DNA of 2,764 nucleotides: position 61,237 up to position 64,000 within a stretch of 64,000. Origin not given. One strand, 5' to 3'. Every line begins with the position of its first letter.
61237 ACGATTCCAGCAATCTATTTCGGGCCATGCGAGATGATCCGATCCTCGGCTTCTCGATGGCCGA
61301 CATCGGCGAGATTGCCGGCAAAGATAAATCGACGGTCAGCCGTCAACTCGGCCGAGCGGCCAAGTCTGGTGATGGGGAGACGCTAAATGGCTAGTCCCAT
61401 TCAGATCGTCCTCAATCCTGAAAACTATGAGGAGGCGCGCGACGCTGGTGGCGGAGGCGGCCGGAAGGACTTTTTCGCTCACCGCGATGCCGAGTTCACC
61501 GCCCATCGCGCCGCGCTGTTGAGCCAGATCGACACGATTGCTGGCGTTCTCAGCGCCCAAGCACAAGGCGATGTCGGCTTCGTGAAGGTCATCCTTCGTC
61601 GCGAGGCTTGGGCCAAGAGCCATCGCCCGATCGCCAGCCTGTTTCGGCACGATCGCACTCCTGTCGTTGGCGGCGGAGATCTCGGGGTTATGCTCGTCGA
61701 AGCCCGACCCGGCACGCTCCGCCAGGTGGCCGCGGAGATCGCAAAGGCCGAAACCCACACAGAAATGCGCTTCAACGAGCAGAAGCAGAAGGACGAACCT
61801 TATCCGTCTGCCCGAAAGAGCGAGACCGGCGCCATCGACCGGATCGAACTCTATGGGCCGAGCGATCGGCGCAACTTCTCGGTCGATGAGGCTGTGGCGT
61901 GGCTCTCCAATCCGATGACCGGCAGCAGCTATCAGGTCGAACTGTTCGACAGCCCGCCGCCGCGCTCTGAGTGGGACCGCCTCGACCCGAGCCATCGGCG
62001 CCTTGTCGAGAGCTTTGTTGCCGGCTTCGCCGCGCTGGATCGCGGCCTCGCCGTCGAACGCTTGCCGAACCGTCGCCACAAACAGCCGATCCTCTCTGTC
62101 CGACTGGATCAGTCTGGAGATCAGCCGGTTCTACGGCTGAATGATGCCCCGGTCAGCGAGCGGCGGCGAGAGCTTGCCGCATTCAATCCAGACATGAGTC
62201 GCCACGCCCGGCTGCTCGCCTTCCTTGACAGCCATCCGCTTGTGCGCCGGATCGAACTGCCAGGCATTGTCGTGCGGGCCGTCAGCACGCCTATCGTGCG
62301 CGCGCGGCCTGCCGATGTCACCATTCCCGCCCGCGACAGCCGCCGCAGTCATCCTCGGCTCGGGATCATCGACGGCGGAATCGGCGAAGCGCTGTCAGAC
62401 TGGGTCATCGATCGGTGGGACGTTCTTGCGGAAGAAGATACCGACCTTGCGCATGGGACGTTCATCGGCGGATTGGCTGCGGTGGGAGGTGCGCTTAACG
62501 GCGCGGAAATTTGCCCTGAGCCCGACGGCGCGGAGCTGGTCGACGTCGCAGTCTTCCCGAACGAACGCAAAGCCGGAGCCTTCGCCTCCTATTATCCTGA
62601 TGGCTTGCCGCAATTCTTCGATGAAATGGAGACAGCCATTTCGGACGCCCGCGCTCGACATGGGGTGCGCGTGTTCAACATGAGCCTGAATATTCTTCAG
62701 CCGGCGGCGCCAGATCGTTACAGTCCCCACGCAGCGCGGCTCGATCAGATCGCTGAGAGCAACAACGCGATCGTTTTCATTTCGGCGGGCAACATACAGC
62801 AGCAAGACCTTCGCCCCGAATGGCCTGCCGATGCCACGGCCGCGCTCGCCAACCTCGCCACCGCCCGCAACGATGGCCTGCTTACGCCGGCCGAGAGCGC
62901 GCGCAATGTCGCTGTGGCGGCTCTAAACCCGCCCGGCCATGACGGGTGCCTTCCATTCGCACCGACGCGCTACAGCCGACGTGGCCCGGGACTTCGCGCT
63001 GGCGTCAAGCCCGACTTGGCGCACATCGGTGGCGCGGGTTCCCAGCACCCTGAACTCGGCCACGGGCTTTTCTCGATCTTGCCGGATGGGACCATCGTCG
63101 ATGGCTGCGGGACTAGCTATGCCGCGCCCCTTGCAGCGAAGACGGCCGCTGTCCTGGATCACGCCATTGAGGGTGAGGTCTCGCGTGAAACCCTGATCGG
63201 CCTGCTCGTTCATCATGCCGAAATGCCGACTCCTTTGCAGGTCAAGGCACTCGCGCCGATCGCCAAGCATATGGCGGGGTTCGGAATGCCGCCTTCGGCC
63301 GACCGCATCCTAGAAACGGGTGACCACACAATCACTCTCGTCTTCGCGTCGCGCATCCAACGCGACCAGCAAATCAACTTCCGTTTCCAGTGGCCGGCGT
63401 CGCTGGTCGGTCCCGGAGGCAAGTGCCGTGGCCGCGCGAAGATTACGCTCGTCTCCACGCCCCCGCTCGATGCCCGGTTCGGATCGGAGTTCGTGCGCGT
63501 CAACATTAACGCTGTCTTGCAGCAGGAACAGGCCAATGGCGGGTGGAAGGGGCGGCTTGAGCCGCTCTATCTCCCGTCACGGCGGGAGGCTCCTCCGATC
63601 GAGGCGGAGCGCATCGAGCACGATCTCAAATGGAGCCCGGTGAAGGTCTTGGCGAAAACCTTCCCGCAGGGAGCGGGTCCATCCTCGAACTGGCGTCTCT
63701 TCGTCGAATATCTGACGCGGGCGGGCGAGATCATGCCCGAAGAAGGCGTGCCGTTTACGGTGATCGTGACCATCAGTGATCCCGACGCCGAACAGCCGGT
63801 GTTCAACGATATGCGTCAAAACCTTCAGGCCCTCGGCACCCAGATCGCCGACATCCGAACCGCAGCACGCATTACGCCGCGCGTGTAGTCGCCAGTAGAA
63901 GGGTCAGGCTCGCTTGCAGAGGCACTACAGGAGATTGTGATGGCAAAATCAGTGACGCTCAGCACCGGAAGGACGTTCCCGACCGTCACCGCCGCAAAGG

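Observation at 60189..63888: Translationally coupled AAA+ ATPase + cytoplasmic S8 subtilase pair on a mobile island: candidate defence or abortive-infection module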

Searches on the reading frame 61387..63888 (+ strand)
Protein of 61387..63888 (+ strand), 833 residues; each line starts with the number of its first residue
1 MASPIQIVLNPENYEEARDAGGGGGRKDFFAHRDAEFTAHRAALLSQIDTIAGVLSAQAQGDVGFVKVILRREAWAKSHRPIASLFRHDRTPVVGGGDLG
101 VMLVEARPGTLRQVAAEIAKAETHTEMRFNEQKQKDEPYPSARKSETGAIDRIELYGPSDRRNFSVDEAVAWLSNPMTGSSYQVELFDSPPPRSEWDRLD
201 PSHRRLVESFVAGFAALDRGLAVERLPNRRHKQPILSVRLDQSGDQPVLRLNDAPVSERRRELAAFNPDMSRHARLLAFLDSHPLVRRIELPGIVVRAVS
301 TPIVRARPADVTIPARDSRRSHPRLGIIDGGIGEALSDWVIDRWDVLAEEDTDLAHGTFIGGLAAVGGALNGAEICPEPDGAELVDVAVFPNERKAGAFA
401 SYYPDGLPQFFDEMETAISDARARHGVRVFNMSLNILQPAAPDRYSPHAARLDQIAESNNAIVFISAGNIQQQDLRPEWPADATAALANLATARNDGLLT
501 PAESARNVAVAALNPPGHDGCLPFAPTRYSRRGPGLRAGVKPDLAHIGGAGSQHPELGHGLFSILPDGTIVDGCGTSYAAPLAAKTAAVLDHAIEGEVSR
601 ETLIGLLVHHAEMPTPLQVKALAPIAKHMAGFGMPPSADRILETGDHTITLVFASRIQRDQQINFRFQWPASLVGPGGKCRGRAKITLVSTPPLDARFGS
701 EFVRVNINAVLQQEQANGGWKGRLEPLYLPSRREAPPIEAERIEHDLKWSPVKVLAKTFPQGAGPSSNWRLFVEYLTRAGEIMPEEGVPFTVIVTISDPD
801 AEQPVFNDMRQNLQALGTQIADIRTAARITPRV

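Call 3: search_protein_families(library=padloc, proteins=[window:61387-63888:+], max_evalue=0.01)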
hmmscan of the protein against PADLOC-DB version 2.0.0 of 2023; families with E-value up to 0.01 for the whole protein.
window:61387-63888:+ (833 aa): 8 families
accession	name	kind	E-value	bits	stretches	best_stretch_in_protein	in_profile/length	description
PDLC02199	IetS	-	4.3e-297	985.8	1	2-833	3-826/826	-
PDLC02197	IetS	-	1.3e-115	385.4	2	276-829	212-747/749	-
PDLC02200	IetS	-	2.9e-71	238.7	2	295-830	242-777/780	-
PDLC02201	IetS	-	1.3e-64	216.8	3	310-710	242-621/781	-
PDLC02202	IetS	-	1.1e-52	177.3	1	319-824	294-769/780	-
PDLC04233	IetS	-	2e-16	57.3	1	421-697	410-745/855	-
PDLC02198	IetS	-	4e-14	49.5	1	283-692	216-656/795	-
PDLC04234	IetS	-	0.0045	13.2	0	420-549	412-561/656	-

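Call 4: search_protein_families(library=pfam, proteins=[window:61387-63888:+], max_evalue=0.01)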
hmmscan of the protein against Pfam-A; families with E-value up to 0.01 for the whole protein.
window:61387-63888:+ (833 aa): 1 family
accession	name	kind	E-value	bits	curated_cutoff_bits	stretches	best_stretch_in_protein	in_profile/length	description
PF00082.27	Peptidase_S8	-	3.2e-19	69.8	21.8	1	349-632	49-287/288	Subtilase family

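Call 5: search_protein_families(library=ncbifam, proteins=[window:61387-63888:+], max_evalue=0.01)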
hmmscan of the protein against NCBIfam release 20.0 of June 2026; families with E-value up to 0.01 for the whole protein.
window:61387-63888:+ (833 aa): 2 families
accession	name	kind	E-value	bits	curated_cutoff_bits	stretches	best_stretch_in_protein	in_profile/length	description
NF042956.1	IteS_antiphage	equivalog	1.4e-91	307.9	900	2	270-817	205-735/747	S8 family anti-phage peptidase IteS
TIGR03921.1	T7SS_mycosin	equivalog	1.6e-06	27.5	278.75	1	349-512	46-202/353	type VII secretion-associated serine protease mycosin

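Call 11: find_encoding_contigs(protein=window:61387-63888:+, flank=10000, max_places=8)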
Protein window:61387-63888:+ (833 aa): 23 contigs read that carry it; 8 places shown.
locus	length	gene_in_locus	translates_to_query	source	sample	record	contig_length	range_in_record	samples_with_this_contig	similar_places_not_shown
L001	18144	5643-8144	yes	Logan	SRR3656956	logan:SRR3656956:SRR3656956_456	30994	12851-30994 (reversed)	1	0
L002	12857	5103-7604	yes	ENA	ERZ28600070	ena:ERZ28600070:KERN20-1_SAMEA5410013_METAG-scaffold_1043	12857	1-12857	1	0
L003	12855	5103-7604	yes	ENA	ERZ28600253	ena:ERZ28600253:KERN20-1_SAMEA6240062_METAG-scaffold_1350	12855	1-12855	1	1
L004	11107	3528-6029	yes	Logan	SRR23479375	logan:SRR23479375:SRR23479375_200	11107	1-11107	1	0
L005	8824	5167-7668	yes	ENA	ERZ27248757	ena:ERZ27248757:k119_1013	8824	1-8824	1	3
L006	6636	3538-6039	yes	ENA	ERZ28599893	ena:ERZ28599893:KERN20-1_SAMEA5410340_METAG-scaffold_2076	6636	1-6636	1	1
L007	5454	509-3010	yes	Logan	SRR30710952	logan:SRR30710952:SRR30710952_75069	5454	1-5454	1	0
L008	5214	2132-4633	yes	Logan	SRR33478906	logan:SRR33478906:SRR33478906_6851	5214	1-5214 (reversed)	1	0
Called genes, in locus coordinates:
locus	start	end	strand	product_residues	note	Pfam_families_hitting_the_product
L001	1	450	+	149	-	?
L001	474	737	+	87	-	PF00462:Glutaredoxin, PF13417:GST_N_3 (weak), PF13409:GST_N_2 (weak)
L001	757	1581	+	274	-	PF00795:CN_hydrolase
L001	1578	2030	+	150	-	PF06676:DUF1178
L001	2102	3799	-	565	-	PF00239:Resolvase, PF07508:Recombinase, PF13408:Zn_ribbon_recom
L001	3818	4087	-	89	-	-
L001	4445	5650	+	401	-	PF00004:AAA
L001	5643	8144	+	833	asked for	PF00082:Peptidase_S8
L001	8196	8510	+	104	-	-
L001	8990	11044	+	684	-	PF02195:ParB_N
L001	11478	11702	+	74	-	PF02321:OEP (weak)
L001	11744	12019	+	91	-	PF00011:HSP20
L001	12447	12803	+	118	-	-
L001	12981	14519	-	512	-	PF02321:OEP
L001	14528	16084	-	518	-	PF07690:MFS_1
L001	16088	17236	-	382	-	PF25917:BSH_RND, PF25919:BSH_CusB, PF25994:HH_AprE (faint), PF25963:Beta-barrel_AAEA (faint)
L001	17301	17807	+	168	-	PF25213:HVO_A0261_N (faint), PF01047:MarR, PF12802:MarR_2 (weak)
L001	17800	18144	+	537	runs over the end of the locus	PF03109:ABC1, PF27536:UbiB_helical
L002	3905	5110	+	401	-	PF00004:AAA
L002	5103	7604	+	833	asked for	PF00082:Peptidase_S8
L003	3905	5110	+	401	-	PF00004:AAA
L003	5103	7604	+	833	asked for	PF00082:Peptidase_S8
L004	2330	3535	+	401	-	PF00004:AAA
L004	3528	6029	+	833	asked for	PF00082:Peptidase_S8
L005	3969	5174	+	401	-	PF00004:AAA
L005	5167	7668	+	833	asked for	PF00082:Peptidase_S8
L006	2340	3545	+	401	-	PF00004:AAA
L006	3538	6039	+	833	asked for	PF00082:Peptidase_S8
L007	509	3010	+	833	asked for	PF00082:Peptidase_S8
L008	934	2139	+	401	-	PF00004:AAA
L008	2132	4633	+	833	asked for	PF00082:Peptidase_S8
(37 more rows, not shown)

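Call 15: search_solved_structures(query=window:61387-63888:+, max_evalue=0.001)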
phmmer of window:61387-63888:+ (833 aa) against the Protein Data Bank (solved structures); distinct sequences matched with E-value up to 0.001: 0.

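Call 17: search_dna_similar(query=window:61387-63888:+, collection=plasmids, mode=protein, max_rows=30)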
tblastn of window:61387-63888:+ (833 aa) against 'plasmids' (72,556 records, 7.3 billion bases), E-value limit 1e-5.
Records with a match: 27; places in all: 27; records where one place covers at least 80% of the query: 14.
Best place of each record, by identity: 80-90% 2; 60-80% 4; <60% 21.
By first word of the organism name: Enterococcus 7; Bradyrhizobium 3; Rhizobium 2; Sphingopyxis 2; Hymenobacter 2; Aureimonas 1; Agrobacterium 1; Roseomonas 1; Phyllobacterium 1; Cupriavidus 1; and 6 more.
By predicted mobility (MOB-suite, as given by PLSDB): conjugative 15; non-mobilizable 8; mobilizable 4.
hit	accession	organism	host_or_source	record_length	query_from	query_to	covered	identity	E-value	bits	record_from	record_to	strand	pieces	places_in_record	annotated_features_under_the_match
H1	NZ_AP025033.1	Aureimonas sp. SA4125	-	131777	1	833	100%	89.1%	0e+0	1388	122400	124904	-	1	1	ATP-binding protein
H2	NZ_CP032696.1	Rhizobium jaguaris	Calliandra grandiflora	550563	1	833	100%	86.1%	0e+0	1350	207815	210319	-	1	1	S8 family peptidase | ATP-binding protein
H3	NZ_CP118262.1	Agrobacterium vitis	Grape,cell culture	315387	1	833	100%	79.9%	0e+0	1245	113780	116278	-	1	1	S8 family peptidase | AAA family ATPase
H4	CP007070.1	Rhizobium leguminosarum bv. trifolii CB782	plant root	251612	1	833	100%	79.9%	0e+0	1242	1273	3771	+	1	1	hypothetical protein | ATPase AAA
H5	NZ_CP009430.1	Sphingopyxis macrogoltabida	soil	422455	1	833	100%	72.7%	0e+0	1157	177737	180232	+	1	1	S8 family serine peptidase | ATP-binding protein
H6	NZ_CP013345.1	Sphingopyxis macrogoltabida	whole organism,activated sludge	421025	1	833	100%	72.7%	0e+0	1157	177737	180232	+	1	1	S8 family serine peptidase | ATP-binding protein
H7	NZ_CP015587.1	Roseomonas gilardii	Purified bacterial strains from deep ...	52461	1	833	88%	55.6%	3e-151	724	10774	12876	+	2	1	S8 family serine peptidase | ATP-binding protein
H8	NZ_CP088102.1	Bradyrhizobium barranii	cell culture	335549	3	832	100%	39.7%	9e-138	459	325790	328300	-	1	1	S8 family peptidase | ATP-binding protein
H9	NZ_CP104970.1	Phyllobacterium zundukense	Vicia costata,cell culture,root nodule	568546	3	829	99%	38.8%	4e-136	454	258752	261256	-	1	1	S8 family peptidase | ATP-binding protein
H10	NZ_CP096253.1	Bradyrhizobium barranii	Glycine max cv. AC Glengarry,Cell ...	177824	3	832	100%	37.7%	2e-126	426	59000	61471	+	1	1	S8 family peptidase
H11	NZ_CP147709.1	Bradyrhizobium septentrionale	Glycine max,cell culture,Root nodule ...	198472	3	832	100%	37.7%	2e-126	426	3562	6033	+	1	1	S8 family peptidase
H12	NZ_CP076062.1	Cupriavidus sp. EM10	Pure-cultured cell,sewage water sludge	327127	4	832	95%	36.0%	7e-105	430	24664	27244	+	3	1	S8 family peptidase | hypothetical protein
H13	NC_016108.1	Methylotuvimicrobium alcaliphilum 20Z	-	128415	40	811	93%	26.7%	1e-30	138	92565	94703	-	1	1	S8 family peptidase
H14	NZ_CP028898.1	Dongshaea marina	bacteria cell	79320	34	829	96%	25.4%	2e-38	163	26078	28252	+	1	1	iteS: S8 family anti-phage peptidase IteS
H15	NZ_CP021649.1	Acidovorax sp. T1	-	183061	322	808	58%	27.4%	8e-24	116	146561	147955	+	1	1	iteS: S8 family anti-phage peptidase IteS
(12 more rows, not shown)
